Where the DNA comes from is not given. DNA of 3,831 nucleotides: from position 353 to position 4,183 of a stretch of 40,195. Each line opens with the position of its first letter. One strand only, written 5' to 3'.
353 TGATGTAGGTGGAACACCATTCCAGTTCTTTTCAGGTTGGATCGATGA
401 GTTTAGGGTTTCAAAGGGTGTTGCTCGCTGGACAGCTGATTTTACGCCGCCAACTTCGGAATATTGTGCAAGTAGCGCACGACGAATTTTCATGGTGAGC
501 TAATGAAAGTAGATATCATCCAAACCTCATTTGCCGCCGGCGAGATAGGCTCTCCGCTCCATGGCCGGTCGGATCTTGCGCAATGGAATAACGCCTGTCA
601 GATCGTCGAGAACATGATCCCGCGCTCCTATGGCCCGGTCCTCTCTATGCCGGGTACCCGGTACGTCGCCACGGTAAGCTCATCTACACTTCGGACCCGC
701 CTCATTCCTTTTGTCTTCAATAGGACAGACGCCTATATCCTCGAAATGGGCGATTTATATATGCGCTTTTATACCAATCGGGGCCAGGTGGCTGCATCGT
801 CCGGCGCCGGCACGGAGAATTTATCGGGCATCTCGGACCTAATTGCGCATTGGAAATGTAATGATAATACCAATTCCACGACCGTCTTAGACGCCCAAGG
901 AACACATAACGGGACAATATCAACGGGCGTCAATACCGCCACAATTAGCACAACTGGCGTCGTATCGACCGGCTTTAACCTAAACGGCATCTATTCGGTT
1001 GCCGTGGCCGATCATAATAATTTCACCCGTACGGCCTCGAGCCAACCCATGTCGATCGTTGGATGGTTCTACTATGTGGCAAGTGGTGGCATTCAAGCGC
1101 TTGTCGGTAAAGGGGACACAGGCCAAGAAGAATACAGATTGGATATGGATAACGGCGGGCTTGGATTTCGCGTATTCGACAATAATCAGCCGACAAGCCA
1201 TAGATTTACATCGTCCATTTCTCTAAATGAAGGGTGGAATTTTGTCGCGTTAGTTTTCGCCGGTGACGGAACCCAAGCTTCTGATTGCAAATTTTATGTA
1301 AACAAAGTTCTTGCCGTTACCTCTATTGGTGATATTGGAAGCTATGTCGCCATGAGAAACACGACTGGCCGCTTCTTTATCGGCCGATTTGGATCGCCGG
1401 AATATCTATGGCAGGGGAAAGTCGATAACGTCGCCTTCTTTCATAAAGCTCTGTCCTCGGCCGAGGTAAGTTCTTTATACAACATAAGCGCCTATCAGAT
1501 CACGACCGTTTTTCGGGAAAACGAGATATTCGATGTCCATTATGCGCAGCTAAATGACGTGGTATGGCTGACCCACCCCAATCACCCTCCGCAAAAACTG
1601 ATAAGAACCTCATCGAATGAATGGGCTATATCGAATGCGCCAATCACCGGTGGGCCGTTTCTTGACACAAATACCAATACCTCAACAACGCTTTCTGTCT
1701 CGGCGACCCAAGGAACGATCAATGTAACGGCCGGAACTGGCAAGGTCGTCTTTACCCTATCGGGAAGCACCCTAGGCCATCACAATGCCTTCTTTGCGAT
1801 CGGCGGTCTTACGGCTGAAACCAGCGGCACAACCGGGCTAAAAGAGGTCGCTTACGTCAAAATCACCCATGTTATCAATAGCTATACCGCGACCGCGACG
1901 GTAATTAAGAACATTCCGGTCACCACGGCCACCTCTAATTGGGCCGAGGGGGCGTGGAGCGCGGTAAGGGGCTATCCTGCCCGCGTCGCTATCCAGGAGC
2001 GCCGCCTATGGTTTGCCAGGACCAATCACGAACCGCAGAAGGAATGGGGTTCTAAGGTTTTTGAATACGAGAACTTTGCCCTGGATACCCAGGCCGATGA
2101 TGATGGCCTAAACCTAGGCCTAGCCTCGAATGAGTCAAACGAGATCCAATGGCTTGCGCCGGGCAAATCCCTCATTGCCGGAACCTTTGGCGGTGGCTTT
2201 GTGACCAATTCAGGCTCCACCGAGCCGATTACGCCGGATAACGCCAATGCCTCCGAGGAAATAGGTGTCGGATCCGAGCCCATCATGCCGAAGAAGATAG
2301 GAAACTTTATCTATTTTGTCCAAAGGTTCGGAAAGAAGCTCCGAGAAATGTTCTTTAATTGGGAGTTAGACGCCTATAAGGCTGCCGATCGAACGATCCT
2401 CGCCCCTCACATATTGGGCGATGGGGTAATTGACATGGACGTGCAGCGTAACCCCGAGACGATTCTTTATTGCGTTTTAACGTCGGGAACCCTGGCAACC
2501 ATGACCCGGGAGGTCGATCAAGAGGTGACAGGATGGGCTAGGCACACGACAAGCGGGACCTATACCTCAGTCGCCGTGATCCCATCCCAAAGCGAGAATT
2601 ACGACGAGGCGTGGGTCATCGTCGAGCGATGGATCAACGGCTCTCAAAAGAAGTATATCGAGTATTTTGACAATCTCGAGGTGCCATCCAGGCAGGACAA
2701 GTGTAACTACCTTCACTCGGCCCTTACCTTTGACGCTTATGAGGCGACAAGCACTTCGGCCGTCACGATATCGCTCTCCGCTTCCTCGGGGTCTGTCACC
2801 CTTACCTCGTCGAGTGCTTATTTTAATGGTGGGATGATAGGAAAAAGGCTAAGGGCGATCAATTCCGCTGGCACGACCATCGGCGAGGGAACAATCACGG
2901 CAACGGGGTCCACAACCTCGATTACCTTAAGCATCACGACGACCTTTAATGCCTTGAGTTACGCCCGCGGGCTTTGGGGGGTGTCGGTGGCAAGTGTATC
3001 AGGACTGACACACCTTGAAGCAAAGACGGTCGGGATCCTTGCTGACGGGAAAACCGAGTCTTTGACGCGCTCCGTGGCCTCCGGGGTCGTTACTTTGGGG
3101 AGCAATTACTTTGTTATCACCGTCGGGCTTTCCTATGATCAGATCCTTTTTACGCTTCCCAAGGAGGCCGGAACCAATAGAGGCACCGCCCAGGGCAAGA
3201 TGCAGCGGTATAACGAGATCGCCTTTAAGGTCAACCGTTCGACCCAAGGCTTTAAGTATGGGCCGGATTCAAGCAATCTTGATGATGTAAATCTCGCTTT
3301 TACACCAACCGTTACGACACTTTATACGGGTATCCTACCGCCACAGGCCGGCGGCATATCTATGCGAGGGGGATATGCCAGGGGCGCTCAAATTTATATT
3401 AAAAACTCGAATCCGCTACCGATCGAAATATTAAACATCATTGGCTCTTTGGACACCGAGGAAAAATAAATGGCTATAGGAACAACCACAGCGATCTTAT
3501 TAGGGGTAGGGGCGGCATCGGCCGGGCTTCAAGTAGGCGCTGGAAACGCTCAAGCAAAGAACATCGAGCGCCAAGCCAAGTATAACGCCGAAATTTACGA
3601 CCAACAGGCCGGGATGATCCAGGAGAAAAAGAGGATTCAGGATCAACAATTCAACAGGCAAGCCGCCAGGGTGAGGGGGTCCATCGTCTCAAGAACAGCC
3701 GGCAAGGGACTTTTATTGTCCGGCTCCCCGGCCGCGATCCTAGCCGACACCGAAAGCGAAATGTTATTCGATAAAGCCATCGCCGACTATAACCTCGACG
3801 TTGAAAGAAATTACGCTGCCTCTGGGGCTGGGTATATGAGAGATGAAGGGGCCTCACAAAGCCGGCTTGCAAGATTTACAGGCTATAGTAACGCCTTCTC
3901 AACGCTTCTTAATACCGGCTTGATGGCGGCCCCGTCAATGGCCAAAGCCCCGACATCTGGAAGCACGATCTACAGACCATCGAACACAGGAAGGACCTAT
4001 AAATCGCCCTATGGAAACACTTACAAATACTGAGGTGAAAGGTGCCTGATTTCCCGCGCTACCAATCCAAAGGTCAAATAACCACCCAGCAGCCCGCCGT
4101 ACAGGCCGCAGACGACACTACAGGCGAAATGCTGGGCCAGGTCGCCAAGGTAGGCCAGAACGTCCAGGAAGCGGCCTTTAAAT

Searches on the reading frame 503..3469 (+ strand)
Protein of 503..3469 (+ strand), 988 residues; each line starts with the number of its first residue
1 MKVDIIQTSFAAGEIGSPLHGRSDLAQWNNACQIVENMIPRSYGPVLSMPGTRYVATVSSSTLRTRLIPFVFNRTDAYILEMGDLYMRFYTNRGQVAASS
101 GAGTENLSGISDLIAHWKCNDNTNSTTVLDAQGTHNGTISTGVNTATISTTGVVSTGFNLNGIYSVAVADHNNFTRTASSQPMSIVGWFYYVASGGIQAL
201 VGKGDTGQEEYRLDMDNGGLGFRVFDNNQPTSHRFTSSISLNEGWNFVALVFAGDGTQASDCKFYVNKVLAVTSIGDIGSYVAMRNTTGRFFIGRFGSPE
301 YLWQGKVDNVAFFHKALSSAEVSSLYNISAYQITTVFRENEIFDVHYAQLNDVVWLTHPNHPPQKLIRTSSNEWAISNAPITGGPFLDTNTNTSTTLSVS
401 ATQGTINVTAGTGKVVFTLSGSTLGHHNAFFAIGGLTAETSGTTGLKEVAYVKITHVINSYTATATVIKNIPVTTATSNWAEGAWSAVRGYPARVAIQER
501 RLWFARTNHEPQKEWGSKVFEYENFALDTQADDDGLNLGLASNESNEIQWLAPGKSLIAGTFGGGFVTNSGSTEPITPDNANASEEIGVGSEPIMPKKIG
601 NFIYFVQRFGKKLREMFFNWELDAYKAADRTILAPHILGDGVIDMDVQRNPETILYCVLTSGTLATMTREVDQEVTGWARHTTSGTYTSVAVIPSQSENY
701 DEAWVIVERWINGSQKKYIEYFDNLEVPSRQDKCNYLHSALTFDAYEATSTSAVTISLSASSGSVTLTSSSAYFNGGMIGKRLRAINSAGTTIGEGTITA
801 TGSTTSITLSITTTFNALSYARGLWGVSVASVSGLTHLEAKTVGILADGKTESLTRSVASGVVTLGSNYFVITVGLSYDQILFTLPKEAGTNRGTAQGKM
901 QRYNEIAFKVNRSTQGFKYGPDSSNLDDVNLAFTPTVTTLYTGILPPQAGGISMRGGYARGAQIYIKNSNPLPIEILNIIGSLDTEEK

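Call 8: search_protein_families(library=phrogs, proteins=[window:503-3469:+], max_evalue=0.001)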
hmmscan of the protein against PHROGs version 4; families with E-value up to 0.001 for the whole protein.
window:503-3469:+ (988 aa): 4 families
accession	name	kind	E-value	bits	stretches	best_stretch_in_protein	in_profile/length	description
phrog_376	-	tail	1e-161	540.8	1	1-987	2-711/712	tail protein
phrog_15566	-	tail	5.5e-69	234.1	1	474-982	30-546/552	tail protein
phrog_20269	-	unknown function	4.7e-45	155.2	1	1-412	1-186/374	-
phrog_30010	-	unknown function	1.5e-17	64.6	1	613-868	191-456/517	-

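Call 72: find_related_loci(query=window:503-3469:+, collection=viral_contigs, flank=10000)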
Query window:503-3469:+ (988 aa) in viral_contigs; peptide patterns used: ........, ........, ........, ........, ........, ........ (x = any residue, [..] = any of these).
45 stretches matched a pattern; 43 encode a relative of the query (tblastn E <= 1e-3); 43 distinct loci.
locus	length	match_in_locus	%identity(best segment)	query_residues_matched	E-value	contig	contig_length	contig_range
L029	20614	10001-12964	77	1-988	0e+0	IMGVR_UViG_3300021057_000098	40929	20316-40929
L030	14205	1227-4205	70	1-988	0e+0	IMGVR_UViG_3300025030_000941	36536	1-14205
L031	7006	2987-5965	71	1-988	0e+0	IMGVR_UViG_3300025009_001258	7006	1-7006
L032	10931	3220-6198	70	1-988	0e+0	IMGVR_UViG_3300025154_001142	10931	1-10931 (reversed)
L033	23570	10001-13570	71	1-988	0e+0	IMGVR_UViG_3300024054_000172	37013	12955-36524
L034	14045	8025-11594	71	1-988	0e+0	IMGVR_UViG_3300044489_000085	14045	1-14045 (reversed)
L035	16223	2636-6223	68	1-988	0e+0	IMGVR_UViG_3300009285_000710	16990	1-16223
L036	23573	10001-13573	68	2-988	0e+0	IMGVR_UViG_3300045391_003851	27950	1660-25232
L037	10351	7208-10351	66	1-848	0e+0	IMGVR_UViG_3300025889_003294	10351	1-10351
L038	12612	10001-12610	66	1-667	0e+0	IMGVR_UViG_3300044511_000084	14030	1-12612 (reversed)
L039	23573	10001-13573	68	2-988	0e+0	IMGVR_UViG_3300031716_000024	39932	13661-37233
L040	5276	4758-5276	73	1-176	2e-75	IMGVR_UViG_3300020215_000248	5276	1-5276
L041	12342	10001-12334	33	9-664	2e-58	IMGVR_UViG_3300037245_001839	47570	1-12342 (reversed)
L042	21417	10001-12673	31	2-753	6e-56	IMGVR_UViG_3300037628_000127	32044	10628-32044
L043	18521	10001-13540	63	2-988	0e+0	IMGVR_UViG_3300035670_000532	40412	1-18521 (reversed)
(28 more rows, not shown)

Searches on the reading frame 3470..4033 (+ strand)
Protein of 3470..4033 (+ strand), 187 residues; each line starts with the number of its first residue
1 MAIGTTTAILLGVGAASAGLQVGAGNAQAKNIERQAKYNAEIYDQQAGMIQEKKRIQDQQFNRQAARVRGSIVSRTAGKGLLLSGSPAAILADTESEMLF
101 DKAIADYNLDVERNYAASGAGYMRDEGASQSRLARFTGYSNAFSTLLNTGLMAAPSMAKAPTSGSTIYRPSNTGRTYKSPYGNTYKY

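Call 8: search_protein_families(library=phrogs, proteins=[window:3470-4033:+], max_evalue=0.001)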
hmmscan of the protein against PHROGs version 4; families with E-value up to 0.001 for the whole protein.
window:3470-4033:+ (187 aa): 2 families
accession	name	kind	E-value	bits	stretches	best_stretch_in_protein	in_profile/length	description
phrog_418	-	head and packaging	8.3e-14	53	1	8-161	7-157/166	internal virion protein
phrog_805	-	head and packaging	3.6e-05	24.9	1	15-160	28-172/189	internal virion protein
